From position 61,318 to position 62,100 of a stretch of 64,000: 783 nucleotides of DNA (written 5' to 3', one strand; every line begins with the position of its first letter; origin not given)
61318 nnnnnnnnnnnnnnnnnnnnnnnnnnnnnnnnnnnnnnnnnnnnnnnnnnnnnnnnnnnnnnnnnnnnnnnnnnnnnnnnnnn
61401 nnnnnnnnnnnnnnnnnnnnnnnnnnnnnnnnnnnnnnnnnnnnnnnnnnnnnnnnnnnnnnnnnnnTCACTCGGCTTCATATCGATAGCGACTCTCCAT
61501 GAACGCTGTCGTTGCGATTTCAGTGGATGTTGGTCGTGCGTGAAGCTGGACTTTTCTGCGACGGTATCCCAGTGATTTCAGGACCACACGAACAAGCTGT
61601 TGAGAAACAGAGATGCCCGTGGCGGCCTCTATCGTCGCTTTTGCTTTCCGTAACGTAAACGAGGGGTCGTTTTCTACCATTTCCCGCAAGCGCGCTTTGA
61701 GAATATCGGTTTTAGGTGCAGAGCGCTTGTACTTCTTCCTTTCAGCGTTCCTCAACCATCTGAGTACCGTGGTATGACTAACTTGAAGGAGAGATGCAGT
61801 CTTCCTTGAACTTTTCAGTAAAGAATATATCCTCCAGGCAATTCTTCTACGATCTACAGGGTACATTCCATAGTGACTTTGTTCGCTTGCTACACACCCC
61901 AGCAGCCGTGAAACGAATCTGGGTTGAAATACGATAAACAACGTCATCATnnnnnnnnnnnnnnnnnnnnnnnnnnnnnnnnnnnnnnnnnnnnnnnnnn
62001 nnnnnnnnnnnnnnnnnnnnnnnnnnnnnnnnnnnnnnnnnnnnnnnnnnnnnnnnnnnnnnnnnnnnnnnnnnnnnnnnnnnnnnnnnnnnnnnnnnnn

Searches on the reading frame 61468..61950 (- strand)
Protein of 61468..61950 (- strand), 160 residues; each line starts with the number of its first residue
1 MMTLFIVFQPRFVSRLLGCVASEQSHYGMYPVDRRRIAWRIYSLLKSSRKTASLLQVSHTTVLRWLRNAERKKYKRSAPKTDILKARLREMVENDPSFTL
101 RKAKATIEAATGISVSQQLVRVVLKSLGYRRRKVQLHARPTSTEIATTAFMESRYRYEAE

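Call 93: search_protein_families(library=pfam, proteins=[window:61468-61950:-], max_evalue=0.1)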
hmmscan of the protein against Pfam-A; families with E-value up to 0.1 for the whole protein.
window:61468-61950:- (160 aa): 7 families
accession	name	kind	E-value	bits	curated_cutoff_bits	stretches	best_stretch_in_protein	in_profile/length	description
PF01498.24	HTH_Tnp_Tc3_2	-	3.9e-07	30.7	31.5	1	85-135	1-50/72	Transposase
PF18024.7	HTH_50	-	0.00051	20.1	27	1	39-67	17-45/50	Helix-turn-helix domain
PF13592.12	HTH_33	-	0.0015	18.5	25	1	99-151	6-57/60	Winged helix-turn helix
PF13565.12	HTH_32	-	0.0031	18.5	33.7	1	64-124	4-73/73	Homeodomain-like domain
PF01710.22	HTH_Tnp_IS630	-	0.014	15.8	21.3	1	49-104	22-77/119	Transposase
PF13384.12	HTH_23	-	0.041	14.2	24.6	1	33-69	6-41/50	Homeodomain-like domain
PF12614.13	RRF_GI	-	0.075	13.6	26.8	1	34-103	38-107/126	Ribosome recycling factor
